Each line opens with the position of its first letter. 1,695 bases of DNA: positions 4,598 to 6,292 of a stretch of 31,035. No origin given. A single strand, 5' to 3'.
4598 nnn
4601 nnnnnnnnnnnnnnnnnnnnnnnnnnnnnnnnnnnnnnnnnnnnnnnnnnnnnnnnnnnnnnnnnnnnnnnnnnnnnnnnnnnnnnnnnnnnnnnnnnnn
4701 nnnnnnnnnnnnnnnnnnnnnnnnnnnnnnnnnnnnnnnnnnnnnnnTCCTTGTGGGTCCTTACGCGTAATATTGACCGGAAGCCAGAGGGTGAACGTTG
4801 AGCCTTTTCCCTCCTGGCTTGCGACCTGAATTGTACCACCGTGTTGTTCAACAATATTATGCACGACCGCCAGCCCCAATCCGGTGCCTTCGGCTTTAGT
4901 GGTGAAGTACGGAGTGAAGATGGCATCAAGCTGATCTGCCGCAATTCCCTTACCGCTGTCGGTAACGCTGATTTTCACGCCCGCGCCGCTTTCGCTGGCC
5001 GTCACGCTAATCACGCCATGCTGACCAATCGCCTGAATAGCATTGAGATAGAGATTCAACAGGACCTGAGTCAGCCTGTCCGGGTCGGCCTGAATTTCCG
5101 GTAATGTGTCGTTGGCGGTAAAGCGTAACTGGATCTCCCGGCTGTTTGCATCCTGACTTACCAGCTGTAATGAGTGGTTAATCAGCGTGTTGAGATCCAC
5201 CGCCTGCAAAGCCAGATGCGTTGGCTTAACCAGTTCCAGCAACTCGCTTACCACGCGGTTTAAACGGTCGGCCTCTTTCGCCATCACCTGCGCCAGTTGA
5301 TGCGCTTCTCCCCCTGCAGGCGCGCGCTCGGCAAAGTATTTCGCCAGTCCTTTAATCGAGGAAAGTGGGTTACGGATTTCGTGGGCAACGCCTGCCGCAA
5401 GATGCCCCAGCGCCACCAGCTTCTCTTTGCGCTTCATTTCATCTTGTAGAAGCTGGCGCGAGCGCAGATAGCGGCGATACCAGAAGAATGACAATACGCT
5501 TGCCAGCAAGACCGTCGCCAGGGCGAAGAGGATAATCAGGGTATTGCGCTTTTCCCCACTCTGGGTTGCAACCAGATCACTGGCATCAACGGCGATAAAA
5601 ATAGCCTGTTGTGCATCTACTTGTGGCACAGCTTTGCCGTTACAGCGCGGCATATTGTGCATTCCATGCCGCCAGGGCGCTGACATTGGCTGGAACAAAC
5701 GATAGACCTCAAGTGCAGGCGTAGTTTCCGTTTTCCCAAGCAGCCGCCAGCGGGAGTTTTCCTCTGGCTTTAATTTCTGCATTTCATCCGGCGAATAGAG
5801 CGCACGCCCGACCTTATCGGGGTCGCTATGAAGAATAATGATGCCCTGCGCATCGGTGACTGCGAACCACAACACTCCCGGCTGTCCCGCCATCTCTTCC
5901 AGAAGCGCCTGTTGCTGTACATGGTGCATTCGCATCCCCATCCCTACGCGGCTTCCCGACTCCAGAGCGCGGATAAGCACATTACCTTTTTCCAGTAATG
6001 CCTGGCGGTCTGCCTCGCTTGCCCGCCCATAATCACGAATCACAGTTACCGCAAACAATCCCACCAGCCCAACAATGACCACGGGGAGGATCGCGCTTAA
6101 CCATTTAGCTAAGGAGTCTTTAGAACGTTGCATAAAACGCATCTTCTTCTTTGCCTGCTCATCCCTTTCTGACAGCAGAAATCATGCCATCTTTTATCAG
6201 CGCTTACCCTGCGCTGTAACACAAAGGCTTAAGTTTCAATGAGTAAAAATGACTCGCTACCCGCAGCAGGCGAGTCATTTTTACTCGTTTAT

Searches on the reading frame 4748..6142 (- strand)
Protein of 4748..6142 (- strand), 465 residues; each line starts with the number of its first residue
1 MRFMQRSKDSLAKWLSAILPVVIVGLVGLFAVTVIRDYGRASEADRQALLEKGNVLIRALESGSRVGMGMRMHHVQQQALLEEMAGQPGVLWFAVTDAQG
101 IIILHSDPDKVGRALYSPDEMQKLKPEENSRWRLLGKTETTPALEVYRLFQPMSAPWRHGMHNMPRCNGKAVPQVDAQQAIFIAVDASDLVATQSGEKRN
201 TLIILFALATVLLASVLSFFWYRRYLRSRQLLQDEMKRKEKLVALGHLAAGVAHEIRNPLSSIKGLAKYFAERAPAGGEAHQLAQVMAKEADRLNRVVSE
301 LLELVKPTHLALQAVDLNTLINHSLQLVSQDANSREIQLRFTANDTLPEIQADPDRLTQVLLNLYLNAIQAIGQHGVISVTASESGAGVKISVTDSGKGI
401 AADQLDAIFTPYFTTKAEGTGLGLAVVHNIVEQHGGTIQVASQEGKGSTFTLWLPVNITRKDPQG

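Call 4: search_protein_families(proteins=[window:4748-6142:-], library=ncbifam, max_evalue=1e-20)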
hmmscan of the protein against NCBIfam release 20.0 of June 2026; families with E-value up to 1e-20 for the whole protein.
window:4748-6142:- (465 aa): 50 families (the best 25 are shown)
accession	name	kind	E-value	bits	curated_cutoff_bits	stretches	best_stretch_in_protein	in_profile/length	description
NF007688.0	PRK10364.1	equivalog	1.5e-253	841.6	479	1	1-464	1-459/460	two-component system sensor histidine kinase ZraS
NF008468.0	PRK11360.1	equivalog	1.9e-79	267.7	646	1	228-461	379-613/616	two-component system sensor histidine kinase AtoS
NF010411.0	PRK13837.1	equivalog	4.9e-52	177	647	1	140-457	349-676/828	two-component system VirA-like sensor kinase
NF046044.1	PnpS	equivalog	3.9e-47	161.1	400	1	249-455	174-390/390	two-component system histidine kinase PnpS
NF053867.1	SprKinKinDBac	equivalog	2.8e-46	158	775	1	202-457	242-498/500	sporulation kinase KinD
NF052574.1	HisKinEspCMyxo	equivalog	3.9e-43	147.7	1200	1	222-457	394-638/785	serine histidine kinase EspC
NF038348.1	T2SS_HK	subfamily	7.2e-41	140.3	450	1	290-456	407-573/574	histidine kinase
TIGR02966.1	phoR_proteo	equivalog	3e-38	131.7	334.2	1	249-452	118-331/333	phosphate regulon sensor histidine kinase PhoR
NF033092.0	HK_WalK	equivalog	2.2e-37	128.9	725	1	249-456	376-594/594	cell wall metabolism sensor histidine kinase WalK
TIGR02956.1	TMAO_torS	equivalog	2.2e-35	122.1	676.5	1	250-459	469-685/967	TMAO reductase system sensor histidine kinase/response regulator TorS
NF038297.2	hybrid_HK_HrmK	equivalog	2.5e-34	118.9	725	1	232-460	224-461/607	hybrid histidine kinase/response regulator HrmK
NF006800.0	PRK09303.1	equivalog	2.6e-34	118.8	342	1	230-457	142-378/383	histidine kinase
NF008293.1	PRK11073.1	equivalog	6.2e-34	117.8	240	1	229-456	114-347/349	nitrogen regulation protein NR(II)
NF008312.0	PRK11100.1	equivalog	1.1e-33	116.8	356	1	252-457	263-475/477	two-component system sensor histidine kinase CreC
NF052573.1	HisKinEspAMyxo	equivalog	5.6e-33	113.9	1400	1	224-456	363-611/755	serine histidine kinase EspA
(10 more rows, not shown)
